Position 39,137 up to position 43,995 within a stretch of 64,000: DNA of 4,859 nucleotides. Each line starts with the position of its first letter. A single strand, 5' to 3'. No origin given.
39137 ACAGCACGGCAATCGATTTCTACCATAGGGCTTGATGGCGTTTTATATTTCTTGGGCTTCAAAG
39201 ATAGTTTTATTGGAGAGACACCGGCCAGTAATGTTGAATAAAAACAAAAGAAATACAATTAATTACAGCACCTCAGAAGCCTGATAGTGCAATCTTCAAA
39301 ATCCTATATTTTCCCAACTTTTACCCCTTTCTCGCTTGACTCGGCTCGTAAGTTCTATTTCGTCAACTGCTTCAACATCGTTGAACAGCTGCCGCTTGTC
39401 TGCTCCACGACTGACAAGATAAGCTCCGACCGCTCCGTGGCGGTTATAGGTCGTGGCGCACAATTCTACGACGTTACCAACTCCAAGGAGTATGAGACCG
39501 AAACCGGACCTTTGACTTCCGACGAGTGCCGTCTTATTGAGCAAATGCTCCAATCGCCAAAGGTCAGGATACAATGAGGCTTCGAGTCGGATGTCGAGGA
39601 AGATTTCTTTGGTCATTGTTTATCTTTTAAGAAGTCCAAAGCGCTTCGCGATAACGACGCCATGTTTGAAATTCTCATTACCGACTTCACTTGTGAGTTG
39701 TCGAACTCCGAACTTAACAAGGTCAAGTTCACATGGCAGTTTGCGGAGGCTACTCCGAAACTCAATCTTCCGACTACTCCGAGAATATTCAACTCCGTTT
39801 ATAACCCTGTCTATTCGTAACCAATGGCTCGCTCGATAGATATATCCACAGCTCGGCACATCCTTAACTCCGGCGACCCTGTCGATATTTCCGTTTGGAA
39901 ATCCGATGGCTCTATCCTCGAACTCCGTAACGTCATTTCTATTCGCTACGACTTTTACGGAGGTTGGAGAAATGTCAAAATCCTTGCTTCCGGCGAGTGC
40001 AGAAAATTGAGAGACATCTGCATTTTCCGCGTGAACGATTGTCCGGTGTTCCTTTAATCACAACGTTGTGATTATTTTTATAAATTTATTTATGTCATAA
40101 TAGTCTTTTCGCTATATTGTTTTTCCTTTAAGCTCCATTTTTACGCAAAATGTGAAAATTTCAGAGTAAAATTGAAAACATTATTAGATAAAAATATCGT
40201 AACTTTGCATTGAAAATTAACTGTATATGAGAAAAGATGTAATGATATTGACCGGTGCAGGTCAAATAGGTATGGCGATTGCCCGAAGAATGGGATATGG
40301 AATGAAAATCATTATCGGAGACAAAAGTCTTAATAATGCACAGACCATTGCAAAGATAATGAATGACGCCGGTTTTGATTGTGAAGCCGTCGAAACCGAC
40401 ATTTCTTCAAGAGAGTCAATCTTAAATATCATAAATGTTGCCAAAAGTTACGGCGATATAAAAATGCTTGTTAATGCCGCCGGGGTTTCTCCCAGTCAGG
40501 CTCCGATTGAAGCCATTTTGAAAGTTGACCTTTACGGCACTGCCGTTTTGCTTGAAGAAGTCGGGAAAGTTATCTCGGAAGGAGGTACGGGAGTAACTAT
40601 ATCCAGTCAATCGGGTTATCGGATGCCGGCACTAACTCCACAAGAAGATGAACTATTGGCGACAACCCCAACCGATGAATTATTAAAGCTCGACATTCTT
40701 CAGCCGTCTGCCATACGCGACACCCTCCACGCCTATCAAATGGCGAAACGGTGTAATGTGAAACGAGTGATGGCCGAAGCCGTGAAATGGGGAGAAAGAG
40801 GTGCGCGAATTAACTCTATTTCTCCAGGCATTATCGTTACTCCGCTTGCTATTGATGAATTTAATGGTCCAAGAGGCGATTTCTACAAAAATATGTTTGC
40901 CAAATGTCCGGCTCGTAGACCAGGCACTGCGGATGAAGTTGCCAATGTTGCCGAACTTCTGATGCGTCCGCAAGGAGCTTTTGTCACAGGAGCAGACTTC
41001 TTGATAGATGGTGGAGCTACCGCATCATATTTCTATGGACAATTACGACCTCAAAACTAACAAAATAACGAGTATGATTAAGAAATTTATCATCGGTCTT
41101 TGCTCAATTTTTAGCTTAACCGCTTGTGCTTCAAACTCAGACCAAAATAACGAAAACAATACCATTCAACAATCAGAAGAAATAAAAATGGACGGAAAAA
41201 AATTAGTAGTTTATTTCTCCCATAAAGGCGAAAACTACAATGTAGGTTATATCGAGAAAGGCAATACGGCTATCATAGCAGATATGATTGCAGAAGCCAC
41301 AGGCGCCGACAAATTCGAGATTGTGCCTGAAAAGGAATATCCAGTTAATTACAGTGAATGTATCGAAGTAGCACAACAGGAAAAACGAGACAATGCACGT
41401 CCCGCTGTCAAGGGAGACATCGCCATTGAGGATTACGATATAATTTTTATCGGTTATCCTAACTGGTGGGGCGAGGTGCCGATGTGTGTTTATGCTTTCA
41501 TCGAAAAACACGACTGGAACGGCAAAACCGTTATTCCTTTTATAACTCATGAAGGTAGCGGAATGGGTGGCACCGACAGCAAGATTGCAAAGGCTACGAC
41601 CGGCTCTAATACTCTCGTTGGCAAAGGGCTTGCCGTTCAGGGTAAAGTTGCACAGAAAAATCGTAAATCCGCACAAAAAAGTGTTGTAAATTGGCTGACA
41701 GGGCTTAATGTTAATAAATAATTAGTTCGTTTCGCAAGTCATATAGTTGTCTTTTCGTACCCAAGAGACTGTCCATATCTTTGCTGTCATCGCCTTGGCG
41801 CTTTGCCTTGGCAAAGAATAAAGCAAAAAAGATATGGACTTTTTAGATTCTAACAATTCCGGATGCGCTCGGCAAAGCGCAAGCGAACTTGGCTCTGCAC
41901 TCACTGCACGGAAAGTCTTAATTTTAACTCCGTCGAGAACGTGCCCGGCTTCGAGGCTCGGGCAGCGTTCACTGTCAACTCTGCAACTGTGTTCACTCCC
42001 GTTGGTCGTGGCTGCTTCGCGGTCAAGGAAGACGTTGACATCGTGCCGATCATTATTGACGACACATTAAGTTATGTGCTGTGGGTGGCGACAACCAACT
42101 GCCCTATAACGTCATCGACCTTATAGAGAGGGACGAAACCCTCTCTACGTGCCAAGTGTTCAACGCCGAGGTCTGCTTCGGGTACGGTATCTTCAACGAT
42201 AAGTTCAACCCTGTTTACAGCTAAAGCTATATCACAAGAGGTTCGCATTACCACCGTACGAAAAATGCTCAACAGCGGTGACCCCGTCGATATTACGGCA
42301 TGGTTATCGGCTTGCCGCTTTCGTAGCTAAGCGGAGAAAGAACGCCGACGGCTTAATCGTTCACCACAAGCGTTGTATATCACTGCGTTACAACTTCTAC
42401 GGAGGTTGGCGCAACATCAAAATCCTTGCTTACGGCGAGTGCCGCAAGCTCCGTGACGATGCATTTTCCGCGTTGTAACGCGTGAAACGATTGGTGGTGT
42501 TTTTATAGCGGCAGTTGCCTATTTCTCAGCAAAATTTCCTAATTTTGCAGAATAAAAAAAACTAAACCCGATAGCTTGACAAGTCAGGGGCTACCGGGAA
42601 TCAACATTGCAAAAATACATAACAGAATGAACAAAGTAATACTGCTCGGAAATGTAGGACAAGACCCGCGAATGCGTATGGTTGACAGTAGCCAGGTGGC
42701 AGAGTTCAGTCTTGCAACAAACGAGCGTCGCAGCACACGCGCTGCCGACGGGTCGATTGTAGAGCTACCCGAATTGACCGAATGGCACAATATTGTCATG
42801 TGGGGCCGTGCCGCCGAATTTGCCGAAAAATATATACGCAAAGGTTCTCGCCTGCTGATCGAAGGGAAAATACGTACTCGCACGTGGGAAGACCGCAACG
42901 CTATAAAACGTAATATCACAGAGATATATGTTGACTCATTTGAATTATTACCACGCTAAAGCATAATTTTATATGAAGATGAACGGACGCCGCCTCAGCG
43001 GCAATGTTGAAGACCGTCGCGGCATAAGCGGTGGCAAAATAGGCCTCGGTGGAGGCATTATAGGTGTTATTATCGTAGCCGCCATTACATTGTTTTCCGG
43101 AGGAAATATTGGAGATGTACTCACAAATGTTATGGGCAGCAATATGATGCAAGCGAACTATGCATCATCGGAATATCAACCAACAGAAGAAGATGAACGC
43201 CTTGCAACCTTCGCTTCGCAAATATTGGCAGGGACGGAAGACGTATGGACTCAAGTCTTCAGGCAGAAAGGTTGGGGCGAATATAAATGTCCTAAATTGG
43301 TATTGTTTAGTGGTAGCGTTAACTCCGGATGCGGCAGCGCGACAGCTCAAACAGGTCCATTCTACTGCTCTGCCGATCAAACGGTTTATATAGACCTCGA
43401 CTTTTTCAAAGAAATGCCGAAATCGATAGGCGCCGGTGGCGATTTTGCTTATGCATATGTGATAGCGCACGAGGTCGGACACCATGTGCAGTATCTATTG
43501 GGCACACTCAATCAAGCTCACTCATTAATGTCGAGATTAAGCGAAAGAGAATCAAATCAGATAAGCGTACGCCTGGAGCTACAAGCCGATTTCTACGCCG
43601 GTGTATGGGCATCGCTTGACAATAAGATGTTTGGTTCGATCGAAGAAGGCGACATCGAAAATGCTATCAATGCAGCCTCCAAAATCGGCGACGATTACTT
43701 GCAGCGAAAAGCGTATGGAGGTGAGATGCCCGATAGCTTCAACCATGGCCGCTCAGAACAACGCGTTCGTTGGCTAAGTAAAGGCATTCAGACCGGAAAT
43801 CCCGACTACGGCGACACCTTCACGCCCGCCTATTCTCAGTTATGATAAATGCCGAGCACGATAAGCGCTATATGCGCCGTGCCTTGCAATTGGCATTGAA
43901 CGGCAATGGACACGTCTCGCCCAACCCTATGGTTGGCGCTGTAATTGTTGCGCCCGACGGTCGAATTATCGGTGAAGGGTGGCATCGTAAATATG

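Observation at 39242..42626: serB-ssb interval: two diverged copies of a small three-ORF module bracket an SDR + flavodoxin cargo cassette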

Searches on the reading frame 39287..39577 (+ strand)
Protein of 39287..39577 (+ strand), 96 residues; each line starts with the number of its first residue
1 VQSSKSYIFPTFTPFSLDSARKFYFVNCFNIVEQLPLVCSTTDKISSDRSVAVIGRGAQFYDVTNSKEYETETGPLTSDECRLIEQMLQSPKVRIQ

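Call 5: search_protein_families(library=pfam, max_evalue=1, proteins=[window:39287-39577:+])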
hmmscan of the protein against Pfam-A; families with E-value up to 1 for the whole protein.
window:39287-39577:+ (96 aa): 0 families

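Call 10: search_protein_families(library=ncbifam, max_evalue=1, proteins=[window:39287-39577:+])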
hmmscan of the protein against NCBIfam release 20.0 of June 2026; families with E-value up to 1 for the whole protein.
window:39287-39577:+ (96 aa): 1 family
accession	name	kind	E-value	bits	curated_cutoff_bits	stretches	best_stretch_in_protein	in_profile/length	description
NF003919.0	PRK05443.1-4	equivalog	0.039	12.1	908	1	6-64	152-209/730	RNA degradosome polyphosphate kinase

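Call 11: search_protein_families(library=phrogs, max_evalue=1, proteins=[window:39287-39577:+])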
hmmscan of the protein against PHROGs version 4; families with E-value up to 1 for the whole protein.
window:39287-39577:+ (96 aa): 0 families

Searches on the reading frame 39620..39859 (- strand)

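Call 5: search_protein_families(library=pfam, max_evalue=1, proteins=[window:39620-39859:-])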
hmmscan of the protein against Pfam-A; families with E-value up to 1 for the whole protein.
window:39620-39859:- (79 aa): 0 families

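Call 10: search_protein_families(library=ncbifam, max_evalue=1, proteins=[window:39620-39859:-])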
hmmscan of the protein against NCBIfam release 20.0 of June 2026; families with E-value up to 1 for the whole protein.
window:39620-39859:- (79 aa): 0 families

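Call 11: search_protein_families(library=phrogs, max_evalue=1, proteins=[window:39620-39859:-])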
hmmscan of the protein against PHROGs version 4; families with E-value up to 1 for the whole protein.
window:39620-39859:- (79 aa): 1 family
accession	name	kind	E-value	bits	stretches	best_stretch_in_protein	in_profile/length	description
phrog_1861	-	unknown function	0.45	11.3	0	2-41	79-118/147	-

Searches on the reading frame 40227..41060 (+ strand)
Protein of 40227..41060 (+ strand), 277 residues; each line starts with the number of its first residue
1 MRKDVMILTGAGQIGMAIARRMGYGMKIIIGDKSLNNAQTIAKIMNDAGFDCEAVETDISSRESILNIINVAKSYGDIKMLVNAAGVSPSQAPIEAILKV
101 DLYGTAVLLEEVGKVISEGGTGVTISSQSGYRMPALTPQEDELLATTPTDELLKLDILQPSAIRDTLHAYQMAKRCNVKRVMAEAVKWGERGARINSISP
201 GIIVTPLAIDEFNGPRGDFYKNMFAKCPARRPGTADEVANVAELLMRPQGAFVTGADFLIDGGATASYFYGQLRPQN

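Call 30: find_related_loci(query=window:40227-41060:+, collection=viral_contigs, flank=5000)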
Query window:40227-41060:+ (277 aa) in viral_contigs; peptide patterns used: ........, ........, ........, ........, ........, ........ (x = any residue, [..] = any of these).
12 stretches matched a pattern; 4 encode a relative of the query (tblastn E <= 1e-3); 4 distinct loci.
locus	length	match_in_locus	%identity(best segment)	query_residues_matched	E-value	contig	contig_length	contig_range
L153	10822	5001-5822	78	3-276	1e-144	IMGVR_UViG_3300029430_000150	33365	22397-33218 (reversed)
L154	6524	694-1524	75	1-277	2e-144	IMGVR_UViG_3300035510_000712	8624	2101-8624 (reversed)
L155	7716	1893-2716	69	1-275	1e-102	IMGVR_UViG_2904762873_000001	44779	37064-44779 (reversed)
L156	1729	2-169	79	217-272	6e-27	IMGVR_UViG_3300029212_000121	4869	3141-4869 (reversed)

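Call 43: search_protein_families(library=pfam, max_evalue=0.001, proteins=[window:40227-41060:+])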
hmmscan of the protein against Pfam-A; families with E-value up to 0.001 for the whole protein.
window:40227-41060:+ (277 aa): 3 families
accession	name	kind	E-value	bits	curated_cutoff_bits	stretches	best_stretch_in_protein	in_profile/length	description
PF13561.12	adh_short_C2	-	1.8e-29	103.5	27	2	165-265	138-236/236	Enoyl-(Acyl carrier protein) reductase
PF00106.31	adh_short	-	5.9e-16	59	26.6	1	5-131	2-140/195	short chain dehydrogenase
PF08659.16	KR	-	0.00055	20.3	22.6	0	7-89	5-93/180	KR domain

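Call 70: find_encoding_contigs(protein=window:40227-41060:+, flank=6000, max_places=8)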
Protein window:40227-41060:+ (277 aa): 2 contigs read that carry it; 2 places shown.
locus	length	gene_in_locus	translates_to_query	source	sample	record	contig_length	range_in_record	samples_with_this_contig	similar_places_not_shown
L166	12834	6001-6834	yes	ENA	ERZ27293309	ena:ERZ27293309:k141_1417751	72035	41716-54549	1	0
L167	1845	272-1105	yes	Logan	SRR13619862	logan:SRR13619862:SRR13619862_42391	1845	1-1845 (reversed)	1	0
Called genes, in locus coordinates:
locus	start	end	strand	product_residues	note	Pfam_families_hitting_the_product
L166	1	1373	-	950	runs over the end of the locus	PF00005:ABC_tran (faint), PF02463:SMC_N (faint), PF03193:RsgA_GTPase (faint), PF13191:AAA_16 (faint), PF13555:AAA_29 (faint), PF20703:nSTAND1 (faint), PF17760:UvrA_inter, PF17755:UvrA_DNA-bind, +1 more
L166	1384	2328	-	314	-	PF01464:SLT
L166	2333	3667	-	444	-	PF26765:Fn3_FA, PF13585:CHU_C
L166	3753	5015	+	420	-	PF13740:ACT_6, PF21086:ACT_PSP_2 (weak), PF00702:Hydrolase, PF12710:HAD, PF08282:Hydrolase_3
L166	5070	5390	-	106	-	-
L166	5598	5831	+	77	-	-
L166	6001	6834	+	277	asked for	PF00106:adh_short, PF13561:adh_short_C2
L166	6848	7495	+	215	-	PF12682:Flavodoxin_4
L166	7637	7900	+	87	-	-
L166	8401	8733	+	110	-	PF00436:SSB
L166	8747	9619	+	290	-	PF04228:Zn_peptidase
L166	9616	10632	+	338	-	PF00383:dCMP_cyt_deam_1, PF14437:MafB19-deam, PF01872:RibD_C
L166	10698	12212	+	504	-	PF19755:DUF6242, PF25852:DUF6242_C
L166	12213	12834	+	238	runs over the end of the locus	PF13505:OMP_b-brl (weak), PF19573:DUF6089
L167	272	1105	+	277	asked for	PF00106:adh_short, PF13561:adh_short_C2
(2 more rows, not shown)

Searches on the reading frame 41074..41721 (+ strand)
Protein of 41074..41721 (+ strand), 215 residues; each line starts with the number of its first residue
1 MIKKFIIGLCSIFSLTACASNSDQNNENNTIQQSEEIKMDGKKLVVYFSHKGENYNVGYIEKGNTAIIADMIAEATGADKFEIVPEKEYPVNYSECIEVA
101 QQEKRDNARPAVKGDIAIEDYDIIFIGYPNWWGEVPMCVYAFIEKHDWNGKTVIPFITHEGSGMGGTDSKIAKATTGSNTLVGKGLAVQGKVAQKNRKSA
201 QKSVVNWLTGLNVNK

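Call 43: search_protein_families(library=pfam, max_evalue=0.001, proteins=[window:41074-41721:+])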
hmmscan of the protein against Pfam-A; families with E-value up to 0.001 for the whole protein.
window:41074-41721:+ (215 aa): 2 families
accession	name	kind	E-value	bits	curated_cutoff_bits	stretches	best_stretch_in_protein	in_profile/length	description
PF12682.12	Flavodoxin_4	-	1.9e-23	83.1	24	1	62-187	10-140/155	Flavodoxin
PF02525.22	Flavodoxin_2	-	0.00029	21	27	1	108-161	63-116/198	Flavodoxin-like fold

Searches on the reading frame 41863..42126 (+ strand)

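Call 5: search_protein_families(library=pfam, max_evalue=1, proteins=[window:41863-42126:+])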
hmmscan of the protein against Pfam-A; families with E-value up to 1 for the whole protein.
window:41863-42126:+ (87 aa): 1 family
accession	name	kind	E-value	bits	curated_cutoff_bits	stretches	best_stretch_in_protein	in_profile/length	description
PF20281.3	CTD5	-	0.17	11.9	25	0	5-24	141-160/207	C-terminal domain 5 of the ABC-three component (ABC-3C) systems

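Call 10: search_protein_families(library=ncbifam, max_evalue=1, proteins=[window:41863-42126:+])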
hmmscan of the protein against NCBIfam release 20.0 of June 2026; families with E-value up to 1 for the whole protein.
window:41863-42126:+ (87 aa): 1 family
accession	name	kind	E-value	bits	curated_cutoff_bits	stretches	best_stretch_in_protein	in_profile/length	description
NF007247.0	PRK09693.1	equivalog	0.2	10.3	576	1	9-35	137-163/502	type I-E CRISPR-associated protein Cse1/CasA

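Call 11: search_protein_families(library=phrogs, max_evalue=1, proteins=[window:41863-42126:+])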
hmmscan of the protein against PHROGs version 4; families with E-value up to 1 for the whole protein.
window:41863-42126:+ (87 aa): 1 family
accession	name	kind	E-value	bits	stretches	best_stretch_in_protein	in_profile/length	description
phrog_27898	-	unknown function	0.11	13.2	1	7-16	19-28/38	-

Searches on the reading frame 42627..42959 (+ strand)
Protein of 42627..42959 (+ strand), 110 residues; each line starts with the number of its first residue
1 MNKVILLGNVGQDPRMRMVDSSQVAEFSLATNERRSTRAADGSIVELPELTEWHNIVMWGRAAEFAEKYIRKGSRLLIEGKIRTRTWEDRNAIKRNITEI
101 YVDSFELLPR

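Call 43: search_protein_families(library=pfam, max_evalue=0.001, proteins=[window:42627-42959:+])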
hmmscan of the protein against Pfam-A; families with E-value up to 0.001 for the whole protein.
window:42627-42959:+ (110 aa): 1 family
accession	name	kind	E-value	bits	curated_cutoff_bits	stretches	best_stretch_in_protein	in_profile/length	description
PF00436.31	SSB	-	7.9e-29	100.2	26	1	1-108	1-104/104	Single-strand binding protein family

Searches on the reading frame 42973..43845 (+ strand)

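Call 43: search_protein_families(library=pfam, max_evalue=0.001, proteins=[window:42973-43845:+])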
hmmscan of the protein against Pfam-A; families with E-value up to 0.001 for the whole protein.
window:42973-43845:+ (290 aa): 1 family
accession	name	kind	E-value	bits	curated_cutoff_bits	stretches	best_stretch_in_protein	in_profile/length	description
PF04228.19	Zn_peptidase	-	2.9e-96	322.8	23.2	1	1-283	1-290/290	Putative neutral zinc metallopeptidase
